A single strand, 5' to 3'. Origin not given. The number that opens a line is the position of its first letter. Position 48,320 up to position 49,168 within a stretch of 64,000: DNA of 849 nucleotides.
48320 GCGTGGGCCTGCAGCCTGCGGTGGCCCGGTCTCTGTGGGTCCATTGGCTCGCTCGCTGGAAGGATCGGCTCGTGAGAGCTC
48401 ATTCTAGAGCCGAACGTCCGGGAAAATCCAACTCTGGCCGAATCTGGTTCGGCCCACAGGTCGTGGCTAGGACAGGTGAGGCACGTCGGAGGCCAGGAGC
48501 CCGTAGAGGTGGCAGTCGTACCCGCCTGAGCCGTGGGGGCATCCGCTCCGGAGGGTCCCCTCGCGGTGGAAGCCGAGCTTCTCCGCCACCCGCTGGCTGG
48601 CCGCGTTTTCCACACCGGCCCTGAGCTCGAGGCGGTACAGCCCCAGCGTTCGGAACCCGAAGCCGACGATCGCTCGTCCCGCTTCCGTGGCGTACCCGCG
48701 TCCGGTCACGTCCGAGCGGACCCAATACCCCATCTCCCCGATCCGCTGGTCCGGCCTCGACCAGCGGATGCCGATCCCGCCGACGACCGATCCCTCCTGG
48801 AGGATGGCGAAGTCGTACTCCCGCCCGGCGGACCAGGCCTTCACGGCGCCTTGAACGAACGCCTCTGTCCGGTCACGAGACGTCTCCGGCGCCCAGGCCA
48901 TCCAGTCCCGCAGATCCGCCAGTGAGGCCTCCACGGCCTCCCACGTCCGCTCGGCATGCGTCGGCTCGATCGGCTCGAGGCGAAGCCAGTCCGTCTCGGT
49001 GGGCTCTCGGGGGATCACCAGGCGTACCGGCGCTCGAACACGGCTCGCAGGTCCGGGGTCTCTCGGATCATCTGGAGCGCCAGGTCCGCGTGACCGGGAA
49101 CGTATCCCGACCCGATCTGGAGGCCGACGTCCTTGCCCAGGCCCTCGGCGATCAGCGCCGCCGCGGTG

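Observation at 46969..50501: kamA–GNAT–kdd operon with divergent Lrp regulator: a beta-lysine pathway hinting at N-acetyl-beta-lysine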

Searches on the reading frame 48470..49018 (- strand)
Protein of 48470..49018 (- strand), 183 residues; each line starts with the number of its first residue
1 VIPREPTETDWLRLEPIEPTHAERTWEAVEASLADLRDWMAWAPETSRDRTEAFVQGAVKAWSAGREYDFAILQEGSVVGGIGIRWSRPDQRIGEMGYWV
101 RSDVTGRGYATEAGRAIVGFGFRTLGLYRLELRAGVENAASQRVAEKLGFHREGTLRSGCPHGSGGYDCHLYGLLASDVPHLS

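Call 4: search_protein_families(library=pfam, proteins=[window:48470-49018:-], max_evalue=0.01)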
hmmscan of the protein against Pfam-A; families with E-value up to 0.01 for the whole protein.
window:48470-49018:- (183 aa): 3 families
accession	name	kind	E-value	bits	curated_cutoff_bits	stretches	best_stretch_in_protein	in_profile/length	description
PF13302.13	Acetyltransf_3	-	2.1e-27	96.9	25.4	1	12-151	2-138/138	Acetyltransferase (GNAT) domain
PF00583.31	Acetyltransf_1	-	8.8e-12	45.8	20.7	1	38-150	6-116/116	Acetyltransferase (GNAT) family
PF13420.13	Acetyltransf_4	-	0.0047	17.4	24.3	1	46-158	32-142/155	Acetyltransferase (GNAT) domain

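Call 5: search_protein_families(library=ncbifam, proteins=[window:48470-49018:-], max_evalue=0.01)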
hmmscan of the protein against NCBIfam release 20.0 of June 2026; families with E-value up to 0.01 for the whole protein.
window:48470-49018:- (183 aa): 8 families
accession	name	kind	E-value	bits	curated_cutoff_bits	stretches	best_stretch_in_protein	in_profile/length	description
NF007539.0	PRK10151.1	equivalog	2e-13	50.3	184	1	10-160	9-160/179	50S ribosomal protein L7/L12-serine acetyltransferase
NF011709.0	PRK15130.1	equivalog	4.5e-07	29.9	218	1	92-157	82-147/186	spermidine N1-acetyltransferase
NF000483.1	BlmB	exception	6.7e-07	28.9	625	1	11-173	16-172/301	bleomycin family antibiotic N-acetyltransferase BlmB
NF000225.3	AAC_6p_Strep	exception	1.7e-06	28.1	250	1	60-177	31-153/156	aminoglycoside 6'-N-acetyltransferase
NF000485.1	TlmB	exception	0.00011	21.6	625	1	94-165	85-156/292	bleomycin family antibiotic N-acetyltransferase TlmB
NF040503.1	resist_ArsN1a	equivalog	0.00032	20.5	170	1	76-157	57-140/159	arsinothricin resistance N-acetyltransferase ArsN1 family A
NF007527.0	PRK10140.1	equivalog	0.0021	17.9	236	1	75-157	59-143/162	N-acetyltransferase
TIGR03585.1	PseH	equivalog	0.0043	17.1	93.1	1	64-171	49-154/156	UDP-4-amino-4,6-dideoxy-N-acetyl-beta-L-altrosamine N-acetyltransferase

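Call 24: find_homologous_proteins(query=window:48470-49018:-, max_evalue=0.00001)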
Query window:48470-49018:- (183 aa): 683 proteins with E <= 0.00001 among 1105 candidates; the best 120 are listed.
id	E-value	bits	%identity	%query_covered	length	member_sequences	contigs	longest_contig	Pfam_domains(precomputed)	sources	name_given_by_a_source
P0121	2.0e-120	418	100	100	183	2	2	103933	PF13302.14,PF00583.32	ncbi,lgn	ncbi:MAG: GNAT family N-acetyltransferase [Actinomycetota bacterium]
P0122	1.2e-92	327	81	98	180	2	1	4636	PF13302.14,PF00583.32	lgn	-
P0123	1.1e-91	324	79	98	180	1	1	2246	PF13302.14,PF00583.32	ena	-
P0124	1.8e-86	307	75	98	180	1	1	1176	PF13420.14,PF13302.14,PF00583.32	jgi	jgi:RimJ/RimL family protein N-acetyltransferase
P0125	1.1e-84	301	74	98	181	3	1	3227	PF13302.14,PF00583.32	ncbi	-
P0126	1.5e-63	232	58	98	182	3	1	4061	PF13302.14,PF00583.32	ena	-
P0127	1.8e-62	229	59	98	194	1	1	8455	PF13302.14,PF00583.32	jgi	jgi:ribosomal-protein-serine acetyltransferase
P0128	2.9e-62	228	57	98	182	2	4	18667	PF13302.14,PF00583.32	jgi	jgi:ribosomal-protein-serine acetyltransferase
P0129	2.7e-61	225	58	97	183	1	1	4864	PF13302.14,PF00583.32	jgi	jgi:RimJ/RimL family protein N-acetyltransferase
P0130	3.5e-61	224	58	97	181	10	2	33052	PF13302.14,PF00583.32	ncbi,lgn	-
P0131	4.2e-61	224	59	97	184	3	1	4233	PF13302.14,PF00583.32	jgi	jgi:ribosomal-protein-serine acetyltransferase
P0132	6.6e-61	224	59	98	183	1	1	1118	PF13302.14,PF00583.32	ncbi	ncbi:MAG: GNAT family N-acetyltransferase [Actinomycetota bacterium]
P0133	9.6e-61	223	60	96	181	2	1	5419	PF13302.14,PF00583.32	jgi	jgi:ribosomal-protein-serine acetyltransferase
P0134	1.0e-60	223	61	92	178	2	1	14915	PF13302.14,PF00583.32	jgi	jgi:ribosomal-protein-serine acetyltransferase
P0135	1.1e-60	223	59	97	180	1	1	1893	PF13302.14,PF00583.32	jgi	jgi:RimJ/RimL family protein N-acetyltransferase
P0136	1.2e-60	223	60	97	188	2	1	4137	PF13302.14,PF00583.32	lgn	-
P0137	2.2e-60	222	58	99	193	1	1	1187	PF13302.14,PF00583.32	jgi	jgi:ribosomal-protein-serine acetyltransferase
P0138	2.9e-60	221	56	97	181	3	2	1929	PF13302.14,PF00583.32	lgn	-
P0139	2.9e-60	221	56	97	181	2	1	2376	PF13302.14,PF00583.32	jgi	-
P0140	4.8e-60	221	58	98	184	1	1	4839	PF13302.14,PF00583.32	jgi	jgi:RimJ/RimL family protein N-acetyltransferase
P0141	7.1e-60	220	60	97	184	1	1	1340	PF13302.14,PF00583.32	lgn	-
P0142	8.4e-60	220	57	97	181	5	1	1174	PF13420.14,PF13302.14,PF00583.32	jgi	jgi:ribosomal-protein-serine acetyltransferase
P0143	9.5e-60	220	59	97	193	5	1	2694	PF13302.14,PF00583.32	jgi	jgi:RimJ/RimL family protein N-acetyltransferase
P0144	9.8e-60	220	58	97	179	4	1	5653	PF13302.14,PF00583.32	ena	-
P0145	1.0e-59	220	57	97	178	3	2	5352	PF13302.14,PF00583.32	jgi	jgi:ribosomal-protein-serine acetyltransferase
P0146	1.1e-59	219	57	97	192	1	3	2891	PF13302.14,PF00583.32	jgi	jgi:ribosomal-protein-serine acetyltransferase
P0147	1.5e-59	219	55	98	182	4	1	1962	PF13302.14,PF00583.32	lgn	-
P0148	1.7e-59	219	58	97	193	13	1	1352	PF13302.14,PF00583.32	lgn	-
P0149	1.8e-59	219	58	97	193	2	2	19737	PF13302.14,PF00583.32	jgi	jgi:ribosomal-protein-serine acetyltransferase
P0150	2.0e-59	219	58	97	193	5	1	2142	PF13302.14,PF00583.32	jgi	jgi:RimJ/RimL family protein N-acetyltransferase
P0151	2.0e-59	219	60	98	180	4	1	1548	PF13302.14,PF00583.32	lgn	-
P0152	2.1e-59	219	58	97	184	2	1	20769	PF13302.14,PF00583.32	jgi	jgi:ribosomal-protein-serine acetyltransferase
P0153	2.3e-59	218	60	91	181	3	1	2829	PF13302.14,PF00583.32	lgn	-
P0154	2.8e-59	218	58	97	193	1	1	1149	PF13302.14,PF00583.32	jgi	jgi:RimJ/RimL family protein N-acetyltransferase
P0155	5.8e-59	217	57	97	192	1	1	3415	PF13302.14,PF00583.32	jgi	jgi:ribosomal-protein-serine acetyltransferase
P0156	5.9e-59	217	58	97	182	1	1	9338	PF13420.14,PF13302.14,PF00583.32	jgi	jgi:ribosomal-protein-serine acetyltransferase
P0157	6.7e-59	217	56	97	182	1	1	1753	PF13302.14,PF00583.32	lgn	-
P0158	7.2e-59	217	59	91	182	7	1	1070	PF13302.14,PF00583.32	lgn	-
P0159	8.7e-59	217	58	97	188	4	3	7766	PF13302.14,PF00583.32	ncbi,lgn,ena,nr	ncbi:MAG TPA: GNAT family N-acetyltransferase [Actinomycetota bacterium]|nr:GNAT family N-acetyltran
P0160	1.1e-58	216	58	97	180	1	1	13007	PF13302.14,PF00583.32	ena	-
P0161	1.2e-58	216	57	97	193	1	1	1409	PF13302.14,PF00583.32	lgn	-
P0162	1.3e-58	216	57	96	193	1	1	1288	PF13302.14,PF00583.32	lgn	-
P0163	1.6e-58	216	56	97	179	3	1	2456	PF13302.14,PF00583.32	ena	-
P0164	1.7e-58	216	57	97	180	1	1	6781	PF13302.14,PF00583.32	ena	-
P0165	1.7e-58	216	55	98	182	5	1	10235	PF13302.14,PF00583.32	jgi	-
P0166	1.8e-58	216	59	98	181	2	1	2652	PF13302.14,PF00583.32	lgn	-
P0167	2.4e-58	215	57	97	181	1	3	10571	PF13302.14,PF00583.32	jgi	jgi:ribosomal-protein-serine acetyltransferase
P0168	2.8e-58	215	57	99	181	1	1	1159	PF13302.14,PF00583.32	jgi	jgi:ribosomal-protein-serine acetyltransferase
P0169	3.2e-58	215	57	99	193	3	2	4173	PF13302.14,PF00583.32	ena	-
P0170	4.0e-58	214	60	98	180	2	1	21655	PF13302.14,PF00583.32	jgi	jgi:ribosomal-protein-serine acetyltransferase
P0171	4.0e-58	214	53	97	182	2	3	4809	PF13302.14,PF00583.32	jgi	jgi:ribosomal-protein-serine acetyltransferase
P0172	4.9e-58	214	58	97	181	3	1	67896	PF13302.14,PF00583.32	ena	-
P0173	5.6e-58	214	59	98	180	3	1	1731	PF13302.14,PF00583.32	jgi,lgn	jgi:ribosomal-protein-serine acetyltransferase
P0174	6.3e-58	214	59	98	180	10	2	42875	PF13302.14,PF00583.32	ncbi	ncbi:MAG: GNAT family N-acetyltransferase [Actinomycetota bacterium]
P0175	6.7e-58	214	56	97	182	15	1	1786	PF13420.14,PF13302.14,PF00583.32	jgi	jgi:RimJ/RimL family protein N-acetyltransferase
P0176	7.1e-58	214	55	97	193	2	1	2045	PF13302.14,PF00583.32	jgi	jgi:ribosomal-protein-serine acetyltransferase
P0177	7.1e-58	214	59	98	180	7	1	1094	PF13302.14,PF00583.32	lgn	-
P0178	7.3e-58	214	57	97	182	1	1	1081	PF13302.14,PF00583.32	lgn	-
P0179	7.6e-58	214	56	98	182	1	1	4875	PF13302.14,PF00583.32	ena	-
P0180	8.1e-58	213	56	97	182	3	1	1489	PF13302.14,PF00583.32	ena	-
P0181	8.2e-58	213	58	97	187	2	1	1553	PF13302.14,PF00583.32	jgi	jgi:RimJ/RimL family protein N-acetyltransferase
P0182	8.2e-58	213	60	93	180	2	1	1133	PF13302.14,PF00583.32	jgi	-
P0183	9.0e-58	213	60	96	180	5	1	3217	PF13302.14,PF00583.32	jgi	jgi:ribosomal-protein-serine acetyltransferase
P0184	1.0e-57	213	57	97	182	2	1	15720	PF13302.14,PF00583.32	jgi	jgi:ribosomal-protein-serine acetyltransferase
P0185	1.0e-57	213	56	97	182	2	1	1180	PF13302.14,PF00583.32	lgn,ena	-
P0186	1.4e-57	213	56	97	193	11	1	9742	PF13302.14,PF00583.32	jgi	jgi:ribosomal-protein-serine acetyltransferase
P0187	1.7e-57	212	57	98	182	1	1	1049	PF13302.14,PF00583.32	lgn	-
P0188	2.5e-57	212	56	97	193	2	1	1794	PF13302.14,PF00583.32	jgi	jgi:ribosomal-protein-serine acetyltransferase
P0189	3.0e-57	212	58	89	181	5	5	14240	PF13302.14,PF00583.32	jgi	jgi:ribosomal-protein-serine acetyltransferase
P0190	3.7e-57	211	58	93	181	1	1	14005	PF13420.14,PF13302.14,PF00583.32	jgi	jgi:RimJ/RimL family protein N-acetyltransferase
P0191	4.2e-57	211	55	98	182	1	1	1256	PF13302.14,PF00583.32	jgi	jgi:RimJ/RimL family protein N-acetyltransferase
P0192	5.2e-57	211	55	97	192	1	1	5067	PF13302.14,PF00583.32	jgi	jgi:ribosomal-protein-serine acetyltransferase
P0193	5.7e-57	211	59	98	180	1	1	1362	PF13302.14,PF00583.32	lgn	-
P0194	5.9e-57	211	57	97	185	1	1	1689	PF13302.14,PF00583.32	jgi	jgi:ribosomal-protein-serine acetyltransferase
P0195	6.3e-57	211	57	97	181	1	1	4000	PF13302.14,PF00583.32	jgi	jgi:ribosomal-protein-serine acetyltransferase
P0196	6.3e-57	211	55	97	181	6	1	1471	PF13302.14,PF00583.32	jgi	jgi:ribosomal-protein-serine acetyltransferase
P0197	6.6e-57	210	58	93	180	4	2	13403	PF13302.14,PF00583.32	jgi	jgi:ribosomal-protein-serine acetyltransferase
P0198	6.7e-57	210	58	97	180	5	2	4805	PF13302.14,PF00583.32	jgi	jgi:ribosomal-protein-serine acetyltransferase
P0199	8.1e-57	210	60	97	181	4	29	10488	PF13302.14,PF00583.32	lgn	-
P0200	1.2e-56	210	57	97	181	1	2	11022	PF13420.14,PF13302.14,PF00583.32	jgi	jgi:ribosomal-protein-serine acetyltransferase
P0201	1.4e-56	209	59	93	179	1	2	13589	PF13302.14,PF00583.32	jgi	jgi:RimJ/RimL family protein N-acetyltransferase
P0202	1.6e-56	209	58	98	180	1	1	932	PF13302.14,PF00583.32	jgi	-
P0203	1.6e-56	209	55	97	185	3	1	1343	PF13302.14,PF00583.32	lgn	-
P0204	1.8e-56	209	55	97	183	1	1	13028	PF13420.14,PF13302.14,PF00583.32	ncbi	ncbi:MAG: GNAT family N-acetyltransferase [Actinomycetota bacterium]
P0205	1.8e-56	209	54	97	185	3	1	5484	PF13302.14,PF00583.32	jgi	jgi:ribosomal-protein-serine acetyltransferase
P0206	1.9e-56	209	54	97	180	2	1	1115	PF13302.14,PF00583.32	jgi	jgi:ribosomal-protein-serine acetyltransferase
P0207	2.0e-56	209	57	97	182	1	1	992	PF13302.14,PF00583.32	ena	-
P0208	2.1e-56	209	58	97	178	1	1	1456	PF13302.14,PF00583.32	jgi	jgi:ribosomal-protein-serine acetyltransferase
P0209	2.5e-56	209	56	97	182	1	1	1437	PF13420.14,PF13302.14,PF00583.32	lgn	-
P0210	2.8e-56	208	57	97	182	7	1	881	PF13302.14,PF00583.32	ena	-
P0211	3.2e-56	208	58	96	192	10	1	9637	PF13302.14,PF00583.32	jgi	jgi:ribosomal-protein-serine acetyltransferase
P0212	3.9e-56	208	55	97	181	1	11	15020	PF13420.14,PF13302.14,PF00583.32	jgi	jgi:RimJ/RimL family protein N-acetyltransferase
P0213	5.3e-56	208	56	97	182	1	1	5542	PF13420.14,PF13302.14,PF00583.32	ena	-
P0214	5.5e-56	207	55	97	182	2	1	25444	PF13302.14,PF00583.32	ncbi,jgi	jgi:ribosomal-protein-serine acetyltransferase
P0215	6.9e-56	207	57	98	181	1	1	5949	PF13302.14,PF00583.32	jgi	jgi:ribosomal-protein-serine acetyltransferase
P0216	7.0e-56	207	56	97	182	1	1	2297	PF13302.14,PF00583.32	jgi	jgi:ribosomal-protein-serine acetyltransferase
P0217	7.7e-56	207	57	97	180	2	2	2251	PF13302.14,PF00583.32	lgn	-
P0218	8.9e-56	207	55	97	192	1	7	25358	PF13302.14,PF00583.32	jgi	jgi:ribosomal-protein-serine acetyltransferase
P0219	9.6e-56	207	55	97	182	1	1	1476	PF13302.14,PF00583.32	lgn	-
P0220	1.2e-55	206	54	97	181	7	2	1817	PF13420.14,PF13302.14,PF00583.32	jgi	jgi:RimJ/RimL family protein N-acetyltransferase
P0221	1.2e-55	206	55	98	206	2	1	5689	PF13302.14,PF00583.32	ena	-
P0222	1.2e-55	206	56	97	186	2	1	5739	PF13302.14,PF00583.32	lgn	-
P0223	1.5e-55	206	56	97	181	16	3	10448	PF13302.14,PF00583.32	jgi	jgi:ribosomal-protein-serine acetyltransferase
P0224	1.7e-55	206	54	98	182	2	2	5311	PF13302.14,PF00583.32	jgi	jgi:ribosomal-protein-serine acetyltransferase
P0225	1.9e-55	206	56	95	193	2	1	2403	PF13302.14,PF00583.32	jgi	-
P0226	2.0e-55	206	58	93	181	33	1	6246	PF13420.14,PF13302.14,PF13523.13,PF00583.32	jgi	jgi:RimJ/RimL family protein N-acetyltransferase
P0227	2.0e-55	206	56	97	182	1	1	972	PF13302.14,PF00583.32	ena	-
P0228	2.1e-55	206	55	97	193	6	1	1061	PF13302.14,PF00583.32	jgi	jgi:ribosomal-protein-serine acetyltransferase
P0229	2.4e-55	205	54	93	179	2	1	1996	PF13302.14,PF00583.32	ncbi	-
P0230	3.1e-55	205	58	97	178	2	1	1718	PF13302.14,PF00583.32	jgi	jgi:ribosomal-protein-serine acetyltransferase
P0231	3.2e-55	205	60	90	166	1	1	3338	PF13302.14,PF00583.32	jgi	jgi:ribosomal-protein-serine acetyltransferase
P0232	3.5e-55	205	54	97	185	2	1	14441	PF13302.14,PF00583.32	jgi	jgi:RimJ/RimL family protein N-acetyltransferase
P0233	3.9e-55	205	57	93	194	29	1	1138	PF13420.14,PF13302.14,PF00583.32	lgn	-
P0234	4.5e-55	204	56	98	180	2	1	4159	PF13302.14,PF00583.32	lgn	-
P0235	6.9e-55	204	53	97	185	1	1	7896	PF13302.14,PF00583.32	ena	-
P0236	7.1e-55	204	56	98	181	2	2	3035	PF13302.14,PF00583.32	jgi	jgi:ribosomal-protein-serine acetyltransferase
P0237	9.4e-55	203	55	97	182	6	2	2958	PF13302.14,PF00583.32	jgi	jgi:ribosomal-protein-serine acetyltransferase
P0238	2.4e-54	202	55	96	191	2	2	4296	PF13420.14,PF13302.14,PF00583.32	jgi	jgi:ribosomal-protein-serine acetyltransferase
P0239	5.4e-54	201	53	97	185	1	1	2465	PF13302.14,PF00583.32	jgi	jgi:RimJ/RimL family protein N-acetyltransferase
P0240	6.7e-54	201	52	97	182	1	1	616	PF13302.14,PF00583.32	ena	-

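Call 27: find_related_loci(query=A1, collection=metagenome_contigs, flank=8000)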
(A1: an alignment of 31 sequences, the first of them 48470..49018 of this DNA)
Query A1 (183 aa) in metagenome_contigs; peptide patterns used: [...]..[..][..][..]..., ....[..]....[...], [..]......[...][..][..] (x = any residue, [..] = any of these).
600 stretches matched a pattern (row limit reached: there are more); 350 encode a relative of the query (tblastn E <= 1e-3); the best 80 are kept; 80 distinct loci.
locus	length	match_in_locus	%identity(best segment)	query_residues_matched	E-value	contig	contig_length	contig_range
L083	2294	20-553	58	1-178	6e-64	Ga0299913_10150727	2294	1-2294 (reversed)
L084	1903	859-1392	57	1-178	5e-64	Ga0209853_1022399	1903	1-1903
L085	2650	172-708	56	1-178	3e-61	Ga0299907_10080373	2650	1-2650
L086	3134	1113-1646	58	1-178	1e-60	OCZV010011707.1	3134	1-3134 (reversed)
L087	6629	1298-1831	55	1-178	1e-59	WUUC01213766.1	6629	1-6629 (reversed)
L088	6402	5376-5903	57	1-176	3e-59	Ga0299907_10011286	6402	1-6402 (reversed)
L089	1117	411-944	55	1-178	1e-62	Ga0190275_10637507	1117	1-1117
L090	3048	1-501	59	13-179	2e-57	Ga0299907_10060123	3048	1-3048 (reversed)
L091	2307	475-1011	58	1-179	2e-55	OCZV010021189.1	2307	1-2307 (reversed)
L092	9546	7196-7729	58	1-178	1e-52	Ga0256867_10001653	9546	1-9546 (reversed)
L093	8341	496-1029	58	1-178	2e-52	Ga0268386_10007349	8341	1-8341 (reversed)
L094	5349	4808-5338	51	2-178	6e-52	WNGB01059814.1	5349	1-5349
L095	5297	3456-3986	51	2-178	3e-51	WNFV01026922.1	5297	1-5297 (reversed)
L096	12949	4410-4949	50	1-178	1e-50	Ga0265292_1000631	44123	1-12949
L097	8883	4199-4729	48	2-178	7e-49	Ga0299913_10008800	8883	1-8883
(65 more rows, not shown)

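Call 31: search_solved_structures(query=window:48470-49018:-, show_alignments=0, max_evalue=0.001)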
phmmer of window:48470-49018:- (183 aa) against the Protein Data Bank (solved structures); distinct sequences matched with E-value up to 0.001: 24.
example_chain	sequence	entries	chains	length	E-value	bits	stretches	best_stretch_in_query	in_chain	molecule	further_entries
1nsl_A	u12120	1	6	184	2.5e-15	60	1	13-176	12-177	Probable acetyltransferase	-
3fbu_A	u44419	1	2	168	7.1e-14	55.3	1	24-176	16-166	Acetyltransferase, GNAT family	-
2fck_A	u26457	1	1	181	3.2e-12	49.9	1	9-154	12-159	ribosomal-protein-serine acetyltransferase, putative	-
1z9u_A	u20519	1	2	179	1.9e-08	37.6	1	12-173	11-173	acetyl transferase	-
1s7k_A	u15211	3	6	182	2e-08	37.6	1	12-173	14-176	acetyl transferase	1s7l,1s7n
1s7f_A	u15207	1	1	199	2.6e-08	37.1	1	12-173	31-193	acetyl transferase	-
3tcv_A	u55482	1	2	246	7e-08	35.8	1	7-180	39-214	GCN5-related N-acetyltransferase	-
6c32_A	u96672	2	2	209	9.4e-08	35.4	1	55-180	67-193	Acetyltransferase, GNAT family protein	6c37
6c30_A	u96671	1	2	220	1.1e-07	35.1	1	55-180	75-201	GNAT family acetyltransferase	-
2zw4_A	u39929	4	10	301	2.1e-06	30.9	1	50-178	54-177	Bleomycin acetyltransferase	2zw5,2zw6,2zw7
6d72_A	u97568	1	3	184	1e-05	28.7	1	69-158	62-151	Spermidine N1-acetyltransferase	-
5wif_A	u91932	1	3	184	1e-05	28.7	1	69-158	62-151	Spermidine N1-acetyltransferase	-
3wr7_A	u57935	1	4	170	1.5e-05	28.1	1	90-157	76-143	Spermidine N1-acetyltransferase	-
6cy6_A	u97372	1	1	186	1.9e-05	27.8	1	90-157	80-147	Spermidine N(1)-acetyltransferase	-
2ge3_A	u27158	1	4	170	2.1e-05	27.7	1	10-159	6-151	probable acetyltransferase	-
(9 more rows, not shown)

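Call 47: search_protein_families(library=pfam, proteins=[L093:2453-3160:+], max_evalue=0.001)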
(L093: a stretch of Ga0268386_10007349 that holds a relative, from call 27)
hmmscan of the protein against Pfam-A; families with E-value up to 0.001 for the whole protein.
L093:2453-3160:+ (236 aa): 1 family
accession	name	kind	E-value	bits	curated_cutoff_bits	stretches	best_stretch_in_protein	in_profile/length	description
PF00078.32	RVT_1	-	5.3e-10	39.8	29.6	1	101-232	68-202/205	Reverse transcriptase (RNA-dependent DNA polymerase)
